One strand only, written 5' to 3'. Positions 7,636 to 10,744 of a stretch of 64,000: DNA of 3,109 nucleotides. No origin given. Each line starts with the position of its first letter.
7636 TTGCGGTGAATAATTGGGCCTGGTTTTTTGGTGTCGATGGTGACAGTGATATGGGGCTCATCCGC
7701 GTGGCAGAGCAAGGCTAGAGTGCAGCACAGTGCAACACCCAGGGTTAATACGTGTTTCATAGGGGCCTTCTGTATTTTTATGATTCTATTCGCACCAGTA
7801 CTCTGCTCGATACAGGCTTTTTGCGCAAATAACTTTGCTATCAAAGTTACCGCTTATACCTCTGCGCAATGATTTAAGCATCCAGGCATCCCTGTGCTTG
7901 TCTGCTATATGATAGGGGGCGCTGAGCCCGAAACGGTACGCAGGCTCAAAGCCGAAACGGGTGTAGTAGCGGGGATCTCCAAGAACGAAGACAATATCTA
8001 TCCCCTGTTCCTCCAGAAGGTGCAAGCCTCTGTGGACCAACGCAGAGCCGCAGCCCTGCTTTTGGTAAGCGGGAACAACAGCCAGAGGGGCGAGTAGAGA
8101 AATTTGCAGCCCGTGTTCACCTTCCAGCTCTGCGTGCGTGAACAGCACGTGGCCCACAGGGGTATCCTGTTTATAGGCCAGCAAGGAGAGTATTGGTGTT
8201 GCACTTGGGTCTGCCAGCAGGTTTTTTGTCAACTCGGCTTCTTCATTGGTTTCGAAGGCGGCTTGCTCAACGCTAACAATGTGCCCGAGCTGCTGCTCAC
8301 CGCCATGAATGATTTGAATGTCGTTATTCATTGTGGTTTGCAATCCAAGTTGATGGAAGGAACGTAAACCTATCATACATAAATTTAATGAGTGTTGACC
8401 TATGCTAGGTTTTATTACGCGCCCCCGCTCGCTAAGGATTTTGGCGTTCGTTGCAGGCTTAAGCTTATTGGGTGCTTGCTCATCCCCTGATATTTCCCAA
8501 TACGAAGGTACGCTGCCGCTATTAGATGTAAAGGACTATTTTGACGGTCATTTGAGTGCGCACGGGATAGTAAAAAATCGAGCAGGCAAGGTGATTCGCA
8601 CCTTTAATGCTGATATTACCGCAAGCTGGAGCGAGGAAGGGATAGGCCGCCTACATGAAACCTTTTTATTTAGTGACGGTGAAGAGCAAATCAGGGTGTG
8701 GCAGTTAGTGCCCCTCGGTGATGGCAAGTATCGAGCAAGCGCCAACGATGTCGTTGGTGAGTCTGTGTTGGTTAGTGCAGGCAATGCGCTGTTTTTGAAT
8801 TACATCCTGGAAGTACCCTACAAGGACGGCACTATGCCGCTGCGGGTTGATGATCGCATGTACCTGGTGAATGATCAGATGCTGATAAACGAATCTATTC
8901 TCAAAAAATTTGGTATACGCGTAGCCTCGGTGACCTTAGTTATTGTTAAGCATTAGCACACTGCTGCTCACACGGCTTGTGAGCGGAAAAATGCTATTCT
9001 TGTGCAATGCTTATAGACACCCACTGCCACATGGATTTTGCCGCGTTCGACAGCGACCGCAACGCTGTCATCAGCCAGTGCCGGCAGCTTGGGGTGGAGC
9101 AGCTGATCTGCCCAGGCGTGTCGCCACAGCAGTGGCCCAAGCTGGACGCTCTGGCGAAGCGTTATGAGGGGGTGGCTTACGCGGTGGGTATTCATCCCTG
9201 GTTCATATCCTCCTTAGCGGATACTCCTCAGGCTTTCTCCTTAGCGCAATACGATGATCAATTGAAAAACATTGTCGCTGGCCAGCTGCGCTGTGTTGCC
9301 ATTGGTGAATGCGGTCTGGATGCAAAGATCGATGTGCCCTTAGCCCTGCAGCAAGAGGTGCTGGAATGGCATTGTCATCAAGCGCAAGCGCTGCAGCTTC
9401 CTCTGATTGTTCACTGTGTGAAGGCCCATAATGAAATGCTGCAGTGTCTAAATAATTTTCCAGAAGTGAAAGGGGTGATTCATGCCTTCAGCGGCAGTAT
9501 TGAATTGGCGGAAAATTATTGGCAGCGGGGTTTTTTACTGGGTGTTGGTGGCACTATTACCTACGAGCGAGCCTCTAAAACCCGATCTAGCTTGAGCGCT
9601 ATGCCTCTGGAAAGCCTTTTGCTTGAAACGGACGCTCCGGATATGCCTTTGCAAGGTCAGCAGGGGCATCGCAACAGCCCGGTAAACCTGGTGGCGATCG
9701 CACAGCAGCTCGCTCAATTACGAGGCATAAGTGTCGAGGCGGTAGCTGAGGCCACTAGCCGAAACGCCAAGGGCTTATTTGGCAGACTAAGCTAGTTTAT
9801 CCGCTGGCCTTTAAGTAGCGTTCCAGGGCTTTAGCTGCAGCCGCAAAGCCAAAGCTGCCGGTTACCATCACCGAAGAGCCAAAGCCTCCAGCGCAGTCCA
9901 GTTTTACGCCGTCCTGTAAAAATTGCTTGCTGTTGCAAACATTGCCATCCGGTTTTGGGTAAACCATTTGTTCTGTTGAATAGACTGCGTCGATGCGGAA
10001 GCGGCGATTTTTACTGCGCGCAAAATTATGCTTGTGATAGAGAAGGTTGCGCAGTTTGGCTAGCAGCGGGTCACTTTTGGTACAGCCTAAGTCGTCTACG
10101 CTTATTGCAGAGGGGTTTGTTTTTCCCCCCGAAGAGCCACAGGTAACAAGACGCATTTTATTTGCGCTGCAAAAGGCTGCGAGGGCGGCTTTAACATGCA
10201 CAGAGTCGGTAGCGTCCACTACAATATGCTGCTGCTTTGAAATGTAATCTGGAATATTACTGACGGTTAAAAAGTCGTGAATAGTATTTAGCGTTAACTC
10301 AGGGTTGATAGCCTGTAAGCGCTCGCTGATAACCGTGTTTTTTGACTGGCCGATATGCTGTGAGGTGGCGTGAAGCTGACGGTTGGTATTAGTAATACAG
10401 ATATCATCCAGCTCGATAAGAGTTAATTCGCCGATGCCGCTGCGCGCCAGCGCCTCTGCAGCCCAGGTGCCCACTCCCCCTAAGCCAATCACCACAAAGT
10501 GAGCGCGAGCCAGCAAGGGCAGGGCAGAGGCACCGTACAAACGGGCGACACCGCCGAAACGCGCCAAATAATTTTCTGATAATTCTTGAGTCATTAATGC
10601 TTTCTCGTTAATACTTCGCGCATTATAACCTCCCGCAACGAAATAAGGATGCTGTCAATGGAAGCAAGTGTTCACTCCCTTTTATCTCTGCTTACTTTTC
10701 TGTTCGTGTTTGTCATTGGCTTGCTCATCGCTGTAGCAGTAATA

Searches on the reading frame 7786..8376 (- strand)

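Call 34: search_protein_families(library=pfam, proteins=[window:7786-8376:-], max_evalue=0.001)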
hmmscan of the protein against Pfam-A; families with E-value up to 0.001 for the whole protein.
window:7786-8376:- (196 aa): 4 families
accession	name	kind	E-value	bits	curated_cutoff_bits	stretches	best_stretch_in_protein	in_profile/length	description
PF13508.13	Acetyltransf_7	-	3.9e-08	34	27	1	66-145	7-84/84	Acetyltransferase (GNAT) domain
PF00583.31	Acetyltransf_1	-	1e-07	32.7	20.7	1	50-143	24-116/116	Acetyltransferase (GNAT) family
PF13527.13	Acetyltransf_9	-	1.3e-05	25.6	25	1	31-145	11-126/127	Acetyltransferase (GNAT) domain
PF13673.13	Acetyltransf_10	-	0.00091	19.6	23.6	0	64-144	33-108/128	Acetyltransferase (GNAT) domain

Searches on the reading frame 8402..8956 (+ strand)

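Call 34: search_protein_families(library=pfam, proteins=[window:8402-8956:+], max_evalue=0.001)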
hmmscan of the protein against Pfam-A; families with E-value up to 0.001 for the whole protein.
window:8402-8956:+ (184 aa): 1 family
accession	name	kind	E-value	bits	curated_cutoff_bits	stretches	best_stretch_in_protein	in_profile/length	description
PF12915.13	DUF3833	-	2.6e-55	186.9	25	1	22-183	3-163/163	Protein of unknown function (DUF3833)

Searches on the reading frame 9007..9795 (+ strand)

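Call 34: search_protein_families(library=pfam, proteins=[window:9007-9795:+], max_evalue=0.001)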
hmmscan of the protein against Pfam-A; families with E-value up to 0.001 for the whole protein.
window:9007-9795:+ (262 aa): 1 family
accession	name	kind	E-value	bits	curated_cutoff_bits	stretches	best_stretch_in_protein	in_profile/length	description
PF01026.27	TatD_DNase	-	2.9e-70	237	27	1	3-259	1-253/253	TatD related DNase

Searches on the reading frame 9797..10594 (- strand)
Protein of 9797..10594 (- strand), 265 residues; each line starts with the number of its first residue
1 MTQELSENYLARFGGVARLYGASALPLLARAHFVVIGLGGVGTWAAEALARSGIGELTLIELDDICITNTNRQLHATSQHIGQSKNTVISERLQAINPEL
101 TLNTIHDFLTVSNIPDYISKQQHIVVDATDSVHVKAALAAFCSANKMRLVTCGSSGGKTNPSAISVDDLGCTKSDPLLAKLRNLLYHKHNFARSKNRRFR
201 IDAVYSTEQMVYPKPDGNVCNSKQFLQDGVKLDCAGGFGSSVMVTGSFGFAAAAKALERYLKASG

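Call 34: search_protein_families(library=pfam, proteins=[window:9797-10594:-], max_evalue=0.001)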
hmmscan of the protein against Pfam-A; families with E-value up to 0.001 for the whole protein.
window:9797-10594:- (265 aa): 1 family
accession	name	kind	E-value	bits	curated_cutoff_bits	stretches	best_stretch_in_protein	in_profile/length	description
PF00899.27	ThiF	-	2.3e-35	122.3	28.1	1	21-177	11-164/238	ThiF family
